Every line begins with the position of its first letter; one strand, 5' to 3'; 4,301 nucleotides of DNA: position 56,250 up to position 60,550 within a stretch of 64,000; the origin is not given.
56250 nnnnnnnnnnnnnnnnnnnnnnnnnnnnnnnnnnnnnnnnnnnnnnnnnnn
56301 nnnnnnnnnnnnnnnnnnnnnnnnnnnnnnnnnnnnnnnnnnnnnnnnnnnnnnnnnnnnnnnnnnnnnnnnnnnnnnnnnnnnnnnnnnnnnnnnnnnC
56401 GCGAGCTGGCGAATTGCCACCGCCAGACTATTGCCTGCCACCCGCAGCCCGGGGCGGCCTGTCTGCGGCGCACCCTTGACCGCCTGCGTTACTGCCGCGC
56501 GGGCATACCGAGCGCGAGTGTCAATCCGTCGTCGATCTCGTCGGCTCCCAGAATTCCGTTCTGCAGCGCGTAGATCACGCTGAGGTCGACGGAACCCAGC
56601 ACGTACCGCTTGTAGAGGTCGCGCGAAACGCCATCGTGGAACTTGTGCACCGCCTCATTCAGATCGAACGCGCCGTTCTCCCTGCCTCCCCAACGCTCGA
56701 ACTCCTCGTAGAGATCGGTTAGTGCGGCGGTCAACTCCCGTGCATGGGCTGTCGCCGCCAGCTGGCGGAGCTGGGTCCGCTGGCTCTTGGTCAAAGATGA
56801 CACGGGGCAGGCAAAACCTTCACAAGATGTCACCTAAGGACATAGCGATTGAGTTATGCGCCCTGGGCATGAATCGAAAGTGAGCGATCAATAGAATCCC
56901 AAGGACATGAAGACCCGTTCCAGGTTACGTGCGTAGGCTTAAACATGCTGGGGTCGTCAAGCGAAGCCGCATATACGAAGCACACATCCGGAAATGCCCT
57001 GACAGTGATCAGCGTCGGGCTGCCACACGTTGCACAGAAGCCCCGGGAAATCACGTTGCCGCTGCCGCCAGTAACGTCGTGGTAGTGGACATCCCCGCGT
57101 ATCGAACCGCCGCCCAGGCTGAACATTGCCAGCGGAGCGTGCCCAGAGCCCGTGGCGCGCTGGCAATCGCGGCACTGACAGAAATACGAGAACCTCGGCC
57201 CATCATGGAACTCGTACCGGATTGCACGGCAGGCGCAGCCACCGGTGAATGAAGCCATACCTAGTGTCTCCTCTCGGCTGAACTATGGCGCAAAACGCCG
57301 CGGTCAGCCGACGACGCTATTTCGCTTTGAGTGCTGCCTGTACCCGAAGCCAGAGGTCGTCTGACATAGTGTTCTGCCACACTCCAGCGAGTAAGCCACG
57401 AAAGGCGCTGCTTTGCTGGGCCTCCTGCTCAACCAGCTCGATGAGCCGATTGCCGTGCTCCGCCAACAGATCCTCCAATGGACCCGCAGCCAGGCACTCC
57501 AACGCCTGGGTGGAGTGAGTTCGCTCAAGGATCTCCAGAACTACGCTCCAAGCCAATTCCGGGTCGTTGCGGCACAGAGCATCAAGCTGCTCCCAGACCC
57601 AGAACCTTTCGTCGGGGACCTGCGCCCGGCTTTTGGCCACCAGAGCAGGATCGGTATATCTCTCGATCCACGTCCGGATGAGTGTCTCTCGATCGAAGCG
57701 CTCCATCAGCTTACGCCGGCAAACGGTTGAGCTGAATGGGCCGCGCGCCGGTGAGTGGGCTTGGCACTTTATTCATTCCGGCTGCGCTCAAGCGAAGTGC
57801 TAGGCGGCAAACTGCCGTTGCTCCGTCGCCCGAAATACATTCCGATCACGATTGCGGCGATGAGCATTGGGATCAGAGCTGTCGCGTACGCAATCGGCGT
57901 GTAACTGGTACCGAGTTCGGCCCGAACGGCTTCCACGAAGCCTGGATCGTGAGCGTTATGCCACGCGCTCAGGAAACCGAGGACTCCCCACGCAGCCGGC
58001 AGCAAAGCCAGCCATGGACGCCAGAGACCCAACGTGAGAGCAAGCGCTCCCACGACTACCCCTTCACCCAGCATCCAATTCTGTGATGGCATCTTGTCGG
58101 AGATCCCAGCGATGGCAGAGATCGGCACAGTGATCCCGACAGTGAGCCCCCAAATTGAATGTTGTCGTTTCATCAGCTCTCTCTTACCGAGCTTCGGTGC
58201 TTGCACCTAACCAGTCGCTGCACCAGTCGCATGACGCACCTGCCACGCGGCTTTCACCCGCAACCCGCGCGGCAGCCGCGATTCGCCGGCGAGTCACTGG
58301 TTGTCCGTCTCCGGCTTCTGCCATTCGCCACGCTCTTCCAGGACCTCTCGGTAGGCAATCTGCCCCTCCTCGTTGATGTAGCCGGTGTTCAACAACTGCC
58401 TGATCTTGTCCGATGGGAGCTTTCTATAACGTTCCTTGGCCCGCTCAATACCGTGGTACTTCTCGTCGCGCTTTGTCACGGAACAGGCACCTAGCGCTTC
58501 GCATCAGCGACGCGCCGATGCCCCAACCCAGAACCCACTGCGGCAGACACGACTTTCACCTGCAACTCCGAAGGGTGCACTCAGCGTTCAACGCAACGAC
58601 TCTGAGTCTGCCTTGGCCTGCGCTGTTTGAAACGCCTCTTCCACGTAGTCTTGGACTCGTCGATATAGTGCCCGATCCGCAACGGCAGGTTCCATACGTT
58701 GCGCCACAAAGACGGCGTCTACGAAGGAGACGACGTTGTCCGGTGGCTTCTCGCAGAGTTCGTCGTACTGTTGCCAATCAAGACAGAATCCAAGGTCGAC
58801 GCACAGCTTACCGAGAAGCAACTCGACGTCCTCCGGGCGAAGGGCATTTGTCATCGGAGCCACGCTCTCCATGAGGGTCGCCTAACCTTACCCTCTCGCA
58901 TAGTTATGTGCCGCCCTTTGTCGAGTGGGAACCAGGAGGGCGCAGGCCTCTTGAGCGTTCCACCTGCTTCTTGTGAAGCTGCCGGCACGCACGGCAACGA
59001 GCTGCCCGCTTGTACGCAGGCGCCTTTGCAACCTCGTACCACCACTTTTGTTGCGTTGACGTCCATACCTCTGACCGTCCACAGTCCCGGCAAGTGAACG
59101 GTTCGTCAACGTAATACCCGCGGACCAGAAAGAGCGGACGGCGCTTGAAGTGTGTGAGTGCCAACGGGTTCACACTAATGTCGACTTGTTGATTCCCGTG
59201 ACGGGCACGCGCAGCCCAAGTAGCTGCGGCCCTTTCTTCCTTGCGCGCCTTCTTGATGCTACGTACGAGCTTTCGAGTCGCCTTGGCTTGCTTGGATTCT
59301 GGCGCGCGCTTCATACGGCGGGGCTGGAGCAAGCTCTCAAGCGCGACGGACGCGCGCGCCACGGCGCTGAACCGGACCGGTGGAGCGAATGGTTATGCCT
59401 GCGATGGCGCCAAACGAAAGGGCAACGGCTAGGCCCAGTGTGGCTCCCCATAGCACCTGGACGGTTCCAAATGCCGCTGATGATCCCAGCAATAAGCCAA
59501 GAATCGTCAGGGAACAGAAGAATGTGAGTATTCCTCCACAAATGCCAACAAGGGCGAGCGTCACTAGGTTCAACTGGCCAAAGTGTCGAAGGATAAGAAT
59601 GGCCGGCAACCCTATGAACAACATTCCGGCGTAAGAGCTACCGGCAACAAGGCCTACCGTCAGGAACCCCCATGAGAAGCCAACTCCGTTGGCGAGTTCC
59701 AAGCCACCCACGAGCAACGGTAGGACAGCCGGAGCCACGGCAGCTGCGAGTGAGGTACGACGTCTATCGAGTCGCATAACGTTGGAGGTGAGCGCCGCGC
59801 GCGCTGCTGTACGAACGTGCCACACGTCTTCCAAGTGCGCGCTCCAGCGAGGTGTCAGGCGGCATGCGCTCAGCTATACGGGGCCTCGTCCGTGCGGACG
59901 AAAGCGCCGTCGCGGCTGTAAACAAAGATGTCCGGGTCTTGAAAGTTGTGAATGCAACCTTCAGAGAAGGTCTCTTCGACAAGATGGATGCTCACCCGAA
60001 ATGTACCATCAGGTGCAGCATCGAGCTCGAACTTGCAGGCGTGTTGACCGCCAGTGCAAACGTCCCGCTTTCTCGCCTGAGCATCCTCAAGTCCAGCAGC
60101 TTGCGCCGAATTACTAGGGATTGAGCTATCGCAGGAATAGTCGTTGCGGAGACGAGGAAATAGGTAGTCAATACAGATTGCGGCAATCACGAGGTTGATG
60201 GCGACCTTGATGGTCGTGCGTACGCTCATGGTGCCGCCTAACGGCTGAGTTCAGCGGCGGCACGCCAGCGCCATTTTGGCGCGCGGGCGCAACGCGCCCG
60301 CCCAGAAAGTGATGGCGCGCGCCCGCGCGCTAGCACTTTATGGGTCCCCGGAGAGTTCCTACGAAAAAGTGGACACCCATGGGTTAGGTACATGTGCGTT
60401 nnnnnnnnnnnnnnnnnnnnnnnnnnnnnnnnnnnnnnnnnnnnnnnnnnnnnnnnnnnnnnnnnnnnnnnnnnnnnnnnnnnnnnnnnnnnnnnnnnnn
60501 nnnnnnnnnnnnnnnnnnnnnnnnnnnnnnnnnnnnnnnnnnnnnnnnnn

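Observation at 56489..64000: Integron-like gene-cassette array without intI in the window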

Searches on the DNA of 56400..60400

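Call 35: search_with_rna_model(model_id=R2, source=window, start=56400, end=60400, filters=off, max_evalue=10, show_alignments=8)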
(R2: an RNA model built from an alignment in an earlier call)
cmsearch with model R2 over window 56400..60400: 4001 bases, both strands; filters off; matches with E-value up to 10: 14.
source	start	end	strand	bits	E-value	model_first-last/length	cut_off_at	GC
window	59773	59861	-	24.7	4e-05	1-89/89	no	0.66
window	57717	57806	-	19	0.001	1-89/89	no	0.62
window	56687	56725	-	11.2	0.092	1-89/89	no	0.56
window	58879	58910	+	8.7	0.37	1-89/89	no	0.5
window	57898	57962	+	7.2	0.87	1-89/89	no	0.6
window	60235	60317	-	6.4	1.4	1-89/89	no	0.71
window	59355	59399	-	5.9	1.9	1-89/89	no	0.69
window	57289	57378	-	5.8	2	1-89/89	no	0.59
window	59408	59435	-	4.7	3.6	1-89/89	no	0.64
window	59677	59695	+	4.3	4.6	1-89/89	no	0.58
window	58879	58910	-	4.2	5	1-89/89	no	0.5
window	58270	58307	-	3.6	6.8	21-69/89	no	0.71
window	60280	60321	+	3.5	7.2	25-66/89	no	0.79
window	58925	58964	+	3.3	8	1-89/89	no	0.68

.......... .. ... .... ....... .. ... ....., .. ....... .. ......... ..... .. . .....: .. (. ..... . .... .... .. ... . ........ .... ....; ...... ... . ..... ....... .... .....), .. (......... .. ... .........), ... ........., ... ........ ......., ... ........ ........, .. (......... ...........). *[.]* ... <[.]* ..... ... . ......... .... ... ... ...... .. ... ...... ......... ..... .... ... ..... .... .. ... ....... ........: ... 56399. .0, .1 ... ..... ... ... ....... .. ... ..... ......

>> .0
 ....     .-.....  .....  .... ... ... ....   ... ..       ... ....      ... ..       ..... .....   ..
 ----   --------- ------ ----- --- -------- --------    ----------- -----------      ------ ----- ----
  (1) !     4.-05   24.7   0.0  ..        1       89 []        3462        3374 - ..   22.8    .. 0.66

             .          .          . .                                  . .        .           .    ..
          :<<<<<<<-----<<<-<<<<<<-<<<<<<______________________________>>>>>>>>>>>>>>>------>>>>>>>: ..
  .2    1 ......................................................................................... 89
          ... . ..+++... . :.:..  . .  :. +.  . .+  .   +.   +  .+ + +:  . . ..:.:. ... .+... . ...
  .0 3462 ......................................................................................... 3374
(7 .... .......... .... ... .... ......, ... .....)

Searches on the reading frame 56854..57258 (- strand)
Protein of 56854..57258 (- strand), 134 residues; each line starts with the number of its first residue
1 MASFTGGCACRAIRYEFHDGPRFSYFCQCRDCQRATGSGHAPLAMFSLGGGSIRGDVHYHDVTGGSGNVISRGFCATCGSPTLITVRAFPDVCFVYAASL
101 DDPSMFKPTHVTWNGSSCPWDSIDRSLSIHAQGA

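Call 7: search_protein_families(library=pfam, proteins=[window:56854-57258:-], max_evalue=0.01)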
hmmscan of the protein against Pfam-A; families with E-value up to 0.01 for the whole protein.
window:56854-57258:- (134 aa): 1 family
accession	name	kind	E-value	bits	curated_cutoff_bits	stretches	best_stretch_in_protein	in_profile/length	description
PF04828.22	GFA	-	1.3e-22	80.4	24.3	1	4-114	2-113/115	Glutathione-dependent formaldehyde-activating enzyme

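Call 13: find_encoding_contigs(protein=window:56854-57258:-, flank=10000, max_places=6)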
Protein window:56854-57258:- (134 aa): 2 contigs read that carry it; 1 place shown.
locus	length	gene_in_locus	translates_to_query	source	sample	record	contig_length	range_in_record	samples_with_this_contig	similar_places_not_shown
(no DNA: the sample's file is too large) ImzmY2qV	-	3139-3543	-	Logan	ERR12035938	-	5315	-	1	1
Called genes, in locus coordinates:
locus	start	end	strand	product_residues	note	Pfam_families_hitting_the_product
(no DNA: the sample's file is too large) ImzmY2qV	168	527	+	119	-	-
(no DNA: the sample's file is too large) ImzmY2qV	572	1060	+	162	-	-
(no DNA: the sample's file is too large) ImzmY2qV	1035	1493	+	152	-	PF13451:zf_Tbcl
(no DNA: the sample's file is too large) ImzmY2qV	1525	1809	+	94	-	-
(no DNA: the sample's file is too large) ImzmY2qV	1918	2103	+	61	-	-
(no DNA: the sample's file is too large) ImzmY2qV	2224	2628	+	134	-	-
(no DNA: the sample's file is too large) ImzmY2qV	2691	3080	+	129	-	PF21746:DUF6869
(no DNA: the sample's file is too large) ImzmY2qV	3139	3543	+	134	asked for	PF04828:GFA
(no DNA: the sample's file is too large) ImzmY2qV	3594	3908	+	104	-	-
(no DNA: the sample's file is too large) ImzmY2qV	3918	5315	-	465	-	?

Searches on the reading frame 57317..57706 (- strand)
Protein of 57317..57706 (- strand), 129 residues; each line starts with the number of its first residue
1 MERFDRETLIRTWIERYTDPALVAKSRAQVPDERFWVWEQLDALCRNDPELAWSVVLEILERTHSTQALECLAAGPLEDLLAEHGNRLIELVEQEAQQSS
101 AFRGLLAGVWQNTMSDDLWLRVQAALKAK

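Call 7: search_protein_families(library=pfam, proteins=[window:57317-57706:-], max_evalue=0.01)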
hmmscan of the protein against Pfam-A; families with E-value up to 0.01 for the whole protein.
window:57317-57706:- (129 aa): 1 family
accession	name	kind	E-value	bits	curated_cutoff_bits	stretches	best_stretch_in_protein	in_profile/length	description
PF21746.2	DUF6869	-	1.2e-32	112.4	30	1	28-126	5-103/107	Family of unknown function (DUF6869)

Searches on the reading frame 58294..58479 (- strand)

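Call 6: search_protein_families(library=pfam, proteins=[window:58294-58479:-], max_evalue=0.01)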
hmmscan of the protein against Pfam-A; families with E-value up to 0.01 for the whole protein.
window:58294-58479:- (61 aa): 1 family
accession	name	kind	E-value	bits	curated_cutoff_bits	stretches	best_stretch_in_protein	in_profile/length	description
PF22145.1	GtfA_EBD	-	0.0065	16.8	27.9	1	21-50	60-89/97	GtfA extended beta-sheet domain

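Call 20: search_protein_families(library=ncbifam, proteins=[window:58294-58479:-], max_evalue=0.01)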
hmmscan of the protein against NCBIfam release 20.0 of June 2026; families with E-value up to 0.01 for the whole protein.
window:58294-58479:- (61 aa): 0 families

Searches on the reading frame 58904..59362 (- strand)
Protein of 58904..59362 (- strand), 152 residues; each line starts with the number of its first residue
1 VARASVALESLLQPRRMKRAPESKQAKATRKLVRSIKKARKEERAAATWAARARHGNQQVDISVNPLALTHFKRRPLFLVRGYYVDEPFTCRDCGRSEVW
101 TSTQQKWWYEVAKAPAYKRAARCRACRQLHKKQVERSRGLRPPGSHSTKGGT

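Call 6: search_protein_families(library=pfam, proteins=[window:58904-59362:-], max_evalue=0.01)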
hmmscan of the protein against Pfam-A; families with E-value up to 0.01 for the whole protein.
window:58904-59362:- (152 aa): 1 family
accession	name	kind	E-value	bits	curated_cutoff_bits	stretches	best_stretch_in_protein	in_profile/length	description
PF13451.12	zf_Tbcl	-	3e-13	49.9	24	1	86-133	2-46/48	Probable treble clef domain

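Call 42: search_protein_families(library=ncbifam, proteins=[window:58904-59362:-], max_evalue=10)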
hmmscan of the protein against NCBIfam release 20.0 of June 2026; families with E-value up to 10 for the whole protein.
window:58904-59362:- (152 aa): 0 families

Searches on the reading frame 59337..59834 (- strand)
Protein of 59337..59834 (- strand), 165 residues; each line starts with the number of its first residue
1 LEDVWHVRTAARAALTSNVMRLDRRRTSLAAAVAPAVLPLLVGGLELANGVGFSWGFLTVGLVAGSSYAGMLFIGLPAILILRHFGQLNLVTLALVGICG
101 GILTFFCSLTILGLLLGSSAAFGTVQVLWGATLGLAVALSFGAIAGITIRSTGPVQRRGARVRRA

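Call 6: search_protein_families(library=pfam, proteins=[window:59337-59834:-], max_evalue=0.01)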
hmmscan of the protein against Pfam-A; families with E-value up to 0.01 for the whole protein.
window:59337-59834:- (165 aa): 0 families

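Call 20: search_protein_families(library=ncbifam, proteins=[window:59337-59834:-], max_evalue=0.01)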
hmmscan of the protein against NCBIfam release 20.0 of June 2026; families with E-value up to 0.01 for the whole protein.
window:59337-59834:- (165 aa): 0 families

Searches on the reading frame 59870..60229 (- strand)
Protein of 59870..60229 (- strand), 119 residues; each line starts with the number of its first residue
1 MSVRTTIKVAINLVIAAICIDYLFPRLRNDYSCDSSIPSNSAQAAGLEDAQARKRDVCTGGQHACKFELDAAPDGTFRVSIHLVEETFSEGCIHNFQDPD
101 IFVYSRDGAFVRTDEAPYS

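Call 6: search_protein_families(library=pfam, proteins=[window:59870-60229:-], max_evalue=0.01)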
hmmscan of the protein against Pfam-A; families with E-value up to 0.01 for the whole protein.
window:59870-60229:- (119 aa): 0 families

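Call 20: search_protein_families(library=ncbifam, proteins=[window:59870-60229:-], max_evalue=0.01)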
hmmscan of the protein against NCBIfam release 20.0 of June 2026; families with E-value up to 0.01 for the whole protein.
window:59870-60229:- (119 aa): 0 families

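Call 54: find_related_loci(query=window:59870-60229:-, collection=metagenome_contigs, flank=10000)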
Query window:59870-60229:- (119 aa) in metagenome_contigs; peptide patterns used: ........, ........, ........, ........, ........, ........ (x = any residue, [..] = any of these).
291 stretches matched a pattern, but none encodes a relative of the query by tblastn (E <= 1e-3).
